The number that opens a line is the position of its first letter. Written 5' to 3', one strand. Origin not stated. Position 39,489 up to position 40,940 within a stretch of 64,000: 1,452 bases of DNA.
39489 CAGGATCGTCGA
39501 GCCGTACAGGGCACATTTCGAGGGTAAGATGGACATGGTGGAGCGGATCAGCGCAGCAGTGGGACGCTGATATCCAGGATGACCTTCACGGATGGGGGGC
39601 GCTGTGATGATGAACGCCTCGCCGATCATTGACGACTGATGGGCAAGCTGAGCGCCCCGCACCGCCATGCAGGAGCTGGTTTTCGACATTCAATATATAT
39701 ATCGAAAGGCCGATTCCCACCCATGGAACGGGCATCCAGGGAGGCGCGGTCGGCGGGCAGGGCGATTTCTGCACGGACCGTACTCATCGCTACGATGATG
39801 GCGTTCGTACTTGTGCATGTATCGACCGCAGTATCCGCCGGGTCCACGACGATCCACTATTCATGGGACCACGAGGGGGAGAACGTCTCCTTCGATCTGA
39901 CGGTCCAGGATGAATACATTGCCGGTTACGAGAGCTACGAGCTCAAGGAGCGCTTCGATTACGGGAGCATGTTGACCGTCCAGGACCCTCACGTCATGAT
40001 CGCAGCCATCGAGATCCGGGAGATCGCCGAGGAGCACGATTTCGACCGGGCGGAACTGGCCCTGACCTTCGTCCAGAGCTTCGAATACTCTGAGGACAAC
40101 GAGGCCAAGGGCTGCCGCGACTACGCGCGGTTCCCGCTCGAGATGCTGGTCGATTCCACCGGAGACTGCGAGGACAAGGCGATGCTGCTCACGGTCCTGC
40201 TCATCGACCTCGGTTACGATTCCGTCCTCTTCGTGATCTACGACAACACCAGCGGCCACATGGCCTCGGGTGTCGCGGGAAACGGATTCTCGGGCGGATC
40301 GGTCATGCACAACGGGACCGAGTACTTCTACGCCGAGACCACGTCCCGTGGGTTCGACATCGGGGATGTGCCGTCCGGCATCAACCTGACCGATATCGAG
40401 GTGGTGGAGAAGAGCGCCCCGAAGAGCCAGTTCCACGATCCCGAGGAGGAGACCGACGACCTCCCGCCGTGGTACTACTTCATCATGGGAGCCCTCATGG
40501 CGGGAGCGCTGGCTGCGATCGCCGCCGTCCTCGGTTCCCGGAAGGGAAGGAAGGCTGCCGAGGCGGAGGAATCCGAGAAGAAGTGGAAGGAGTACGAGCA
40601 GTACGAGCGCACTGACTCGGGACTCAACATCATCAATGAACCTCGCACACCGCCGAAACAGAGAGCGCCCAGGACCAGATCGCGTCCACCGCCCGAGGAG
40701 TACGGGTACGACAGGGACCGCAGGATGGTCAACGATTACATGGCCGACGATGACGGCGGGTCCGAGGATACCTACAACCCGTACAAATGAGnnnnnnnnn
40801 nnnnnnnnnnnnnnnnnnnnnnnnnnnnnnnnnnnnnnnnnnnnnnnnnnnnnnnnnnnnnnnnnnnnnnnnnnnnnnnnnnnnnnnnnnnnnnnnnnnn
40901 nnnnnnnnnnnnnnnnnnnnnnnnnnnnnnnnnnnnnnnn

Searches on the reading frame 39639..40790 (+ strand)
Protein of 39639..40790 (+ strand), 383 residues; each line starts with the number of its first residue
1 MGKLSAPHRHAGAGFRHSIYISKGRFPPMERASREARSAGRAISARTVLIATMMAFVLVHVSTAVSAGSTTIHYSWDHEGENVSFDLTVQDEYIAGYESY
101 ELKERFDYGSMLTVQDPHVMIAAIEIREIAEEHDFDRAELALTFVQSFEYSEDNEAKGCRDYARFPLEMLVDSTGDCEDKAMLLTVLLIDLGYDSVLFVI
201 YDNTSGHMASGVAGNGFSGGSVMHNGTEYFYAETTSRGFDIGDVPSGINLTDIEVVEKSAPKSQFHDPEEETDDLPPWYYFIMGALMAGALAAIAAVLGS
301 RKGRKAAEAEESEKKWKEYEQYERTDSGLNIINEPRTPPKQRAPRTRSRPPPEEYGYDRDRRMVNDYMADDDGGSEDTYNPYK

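Call 65: search_protein_families(library=pfam, proteins=[window:39639-40790:+], max_evalue=0.01)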
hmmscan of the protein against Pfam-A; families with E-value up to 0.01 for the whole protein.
window:39639-40790:+ (383 aa): 1 family
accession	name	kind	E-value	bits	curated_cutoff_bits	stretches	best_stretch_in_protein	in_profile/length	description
PF04473.18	DUF553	-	0.0027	17.6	20.5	1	126-214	22-104/140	Transglutaminase-like domain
